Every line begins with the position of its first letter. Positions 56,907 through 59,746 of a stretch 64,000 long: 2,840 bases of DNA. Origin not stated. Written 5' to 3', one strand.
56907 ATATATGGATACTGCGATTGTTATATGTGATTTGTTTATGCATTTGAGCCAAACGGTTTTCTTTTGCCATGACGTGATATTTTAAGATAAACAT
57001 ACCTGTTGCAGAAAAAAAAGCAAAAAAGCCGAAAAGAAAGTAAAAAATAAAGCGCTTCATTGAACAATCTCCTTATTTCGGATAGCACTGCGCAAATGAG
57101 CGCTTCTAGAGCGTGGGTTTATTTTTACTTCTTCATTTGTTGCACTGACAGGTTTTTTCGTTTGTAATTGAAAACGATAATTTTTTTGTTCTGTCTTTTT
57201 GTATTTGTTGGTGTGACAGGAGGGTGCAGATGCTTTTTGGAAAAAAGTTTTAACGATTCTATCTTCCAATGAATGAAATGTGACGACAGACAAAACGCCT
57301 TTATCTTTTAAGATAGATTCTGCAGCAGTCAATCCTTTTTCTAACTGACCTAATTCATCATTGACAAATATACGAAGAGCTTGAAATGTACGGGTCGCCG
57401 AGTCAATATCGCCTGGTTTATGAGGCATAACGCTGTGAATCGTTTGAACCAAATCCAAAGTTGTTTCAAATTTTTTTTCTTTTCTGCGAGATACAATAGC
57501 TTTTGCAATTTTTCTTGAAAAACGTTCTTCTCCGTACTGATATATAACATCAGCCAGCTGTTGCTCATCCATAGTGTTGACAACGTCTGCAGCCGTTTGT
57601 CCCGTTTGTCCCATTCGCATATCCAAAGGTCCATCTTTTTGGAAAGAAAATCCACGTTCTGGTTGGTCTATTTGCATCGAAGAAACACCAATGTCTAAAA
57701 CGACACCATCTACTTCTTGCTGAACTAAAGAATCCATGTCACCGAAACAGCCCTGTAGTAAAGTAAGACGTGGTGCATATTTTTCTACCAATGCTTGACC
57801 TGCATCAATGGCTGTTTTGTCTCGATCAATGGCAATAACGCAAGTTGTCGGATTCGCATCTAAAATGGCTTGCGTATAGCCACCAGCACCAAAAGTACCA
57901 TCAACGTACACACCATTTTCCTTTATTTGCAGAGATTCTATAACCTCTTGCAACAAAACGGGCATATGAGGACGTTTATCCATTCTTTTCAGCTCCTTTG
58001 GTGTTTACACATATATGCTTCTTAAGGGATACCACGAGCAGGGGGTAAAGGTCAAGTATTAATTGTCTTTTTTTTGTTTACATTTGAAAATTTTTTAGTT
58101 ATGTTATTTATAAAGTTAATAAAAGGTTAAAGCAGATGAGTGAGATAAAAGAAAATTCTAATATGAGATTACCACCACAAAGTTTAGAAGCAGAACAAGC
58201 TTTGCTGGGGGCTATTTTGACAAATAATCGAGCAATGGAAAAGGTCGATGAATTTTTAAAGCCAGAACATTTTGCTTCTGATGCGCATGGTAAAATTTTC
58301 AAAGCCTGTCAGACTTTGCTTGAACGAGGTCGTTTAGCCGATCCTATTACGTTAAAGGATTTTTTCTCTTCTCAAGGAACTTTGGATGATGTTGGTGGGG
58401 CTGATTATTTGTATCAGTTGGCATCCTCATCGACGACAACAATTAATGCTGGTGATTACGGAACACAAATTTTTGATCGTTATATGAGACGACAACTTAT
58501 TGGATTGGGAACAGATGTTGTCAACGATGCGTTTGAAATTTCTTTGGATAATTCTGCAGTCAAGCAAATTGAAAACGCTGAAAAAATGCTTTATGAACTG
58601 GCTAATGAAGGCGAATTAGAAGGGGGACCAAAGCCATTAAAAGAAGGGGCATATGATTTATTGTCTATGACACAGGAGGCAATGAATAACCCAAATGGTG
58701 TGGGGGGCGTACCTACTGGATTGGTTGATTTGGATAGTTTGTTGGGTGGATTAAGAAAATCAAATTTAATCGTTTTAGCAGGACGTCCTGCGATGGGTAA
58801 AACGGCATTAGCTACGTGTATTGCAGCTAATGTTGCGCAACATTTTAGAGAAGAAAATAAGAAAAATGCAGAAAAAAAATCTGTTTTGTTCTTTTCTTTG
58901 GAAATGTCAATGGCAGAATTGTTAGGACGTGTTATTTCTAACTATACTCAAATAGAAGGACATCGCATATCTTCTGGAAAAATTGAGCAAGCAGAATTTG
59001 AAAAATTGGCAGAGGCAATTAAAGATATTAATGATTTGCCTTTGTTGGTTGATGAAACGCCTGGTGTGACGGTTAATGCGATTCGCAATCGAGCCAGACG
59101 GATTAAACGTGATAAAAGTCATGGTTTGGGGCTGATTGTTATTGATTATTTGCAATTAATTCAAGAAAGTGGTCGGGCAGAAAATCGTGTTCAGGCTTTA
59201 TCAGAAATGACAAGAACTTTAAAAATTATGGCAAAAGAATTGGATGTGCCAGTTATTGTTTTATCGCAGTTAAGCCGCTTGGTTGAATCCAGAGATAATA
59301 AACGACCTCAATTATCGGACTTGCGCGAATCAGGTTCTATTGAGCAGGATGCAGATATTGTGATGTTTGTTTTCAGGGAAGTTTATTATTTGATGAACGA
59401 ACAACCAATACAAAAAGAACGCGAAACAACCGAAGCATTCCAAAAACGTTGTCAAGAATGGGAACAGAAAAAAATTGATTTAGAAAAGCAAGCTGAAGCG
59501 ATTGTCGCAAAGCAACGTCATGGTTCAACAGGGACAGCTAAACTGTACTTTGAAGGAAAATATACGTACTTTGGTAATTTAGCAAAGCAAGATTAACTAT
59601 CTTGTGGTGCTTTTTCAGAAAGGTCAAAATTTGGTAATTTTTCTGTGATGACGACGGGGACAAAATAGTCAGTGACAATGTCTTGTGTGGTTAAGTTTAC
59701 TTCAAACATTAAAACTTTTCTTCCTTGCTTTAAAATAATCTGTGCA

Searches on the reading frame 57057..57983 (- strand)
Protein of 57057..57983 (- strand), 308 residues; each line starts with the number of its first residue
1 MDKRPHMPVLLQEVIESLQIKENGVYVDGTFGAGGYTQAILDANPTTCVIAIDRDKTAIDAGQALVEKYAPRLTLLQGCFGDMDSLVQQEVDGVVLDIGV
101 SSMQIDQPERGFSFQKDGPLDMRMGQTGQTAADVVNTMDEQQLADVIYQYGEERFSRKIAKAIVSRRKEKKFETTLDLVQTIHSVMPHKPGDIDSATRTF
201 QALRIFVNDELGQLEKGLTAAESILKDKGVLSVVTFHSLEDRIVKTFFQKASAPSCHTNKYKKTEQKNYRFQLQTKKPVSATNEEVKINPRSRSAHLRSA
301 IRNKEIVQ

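Call 23: search_protein_families(library=pfam, proteins=[window:57057-57983:-], max_evalue=0.001)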
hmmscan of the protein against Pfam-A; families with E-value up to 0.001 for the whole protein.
window:57057-57983:- (308 aa): 1 family
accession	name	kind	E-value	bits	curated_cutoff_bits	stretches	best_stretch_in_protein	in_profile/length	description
PF01795.25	Methyltransf_5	-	2.2e-104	349.7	27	1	5-300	3-306/309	MraW methylase family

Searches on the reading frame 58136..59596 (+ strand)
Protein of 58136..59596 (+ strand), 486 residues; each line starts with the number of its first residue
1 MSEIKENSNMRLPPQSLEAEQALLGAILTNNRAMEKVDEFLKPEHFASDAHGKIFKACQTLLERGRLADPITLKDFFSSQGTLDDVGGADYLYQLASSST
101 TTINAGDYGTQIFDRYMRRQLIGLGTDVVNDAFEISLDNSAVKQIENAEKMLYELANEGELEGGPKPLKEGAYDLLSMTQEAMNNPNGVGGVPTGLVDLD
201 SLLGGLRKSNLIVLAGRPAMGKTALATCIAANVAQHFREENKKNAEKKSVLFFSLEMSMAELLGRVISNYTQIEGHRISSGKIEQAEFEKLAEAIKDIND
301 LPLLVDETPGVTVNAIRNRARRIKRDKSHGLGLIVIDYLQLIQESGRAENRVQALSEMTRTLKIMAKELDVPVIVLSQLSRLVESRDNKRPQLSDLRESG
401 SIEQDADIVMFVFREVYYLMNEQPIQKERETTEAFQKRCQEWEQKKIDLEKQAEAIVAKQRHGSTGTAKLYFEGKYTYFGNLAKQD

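Call 23: search_protein_families(library=pfam, proteins=[window:58136-59596:+], max_evalue=0.001)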
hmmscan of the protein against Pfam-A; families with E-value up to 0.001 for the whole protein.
window:58136-59596:+ (486 aa): 6 families
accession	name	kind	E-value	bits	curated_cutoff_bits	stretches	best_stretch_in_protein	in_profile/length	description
PF03796.21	DnaB_C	-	2.4e-96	322.5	27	1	191-481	1-255/255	DnaB-like helicase C terminal domain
PF00772.26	DnaB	-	1.1e-29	102.9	23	1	13-112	2-101/103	DnaB-like helicase N terminal domain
PF13481.12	AAA_25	-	1e-10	42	27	1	199-379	22-190/195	AAA domain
PF06745.19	ATPase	-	3.1e-05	23.9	26.6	0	192-393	1-176/231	KaiC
PF13191.12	AAA_16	-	0.00012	23.1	32.6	1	199-348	12-150/167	AAA ATPase domain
PF20307.4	divDNAB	-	0.0009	18.5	26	0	177-350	42-220/356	Divergent DnaB-like ATPase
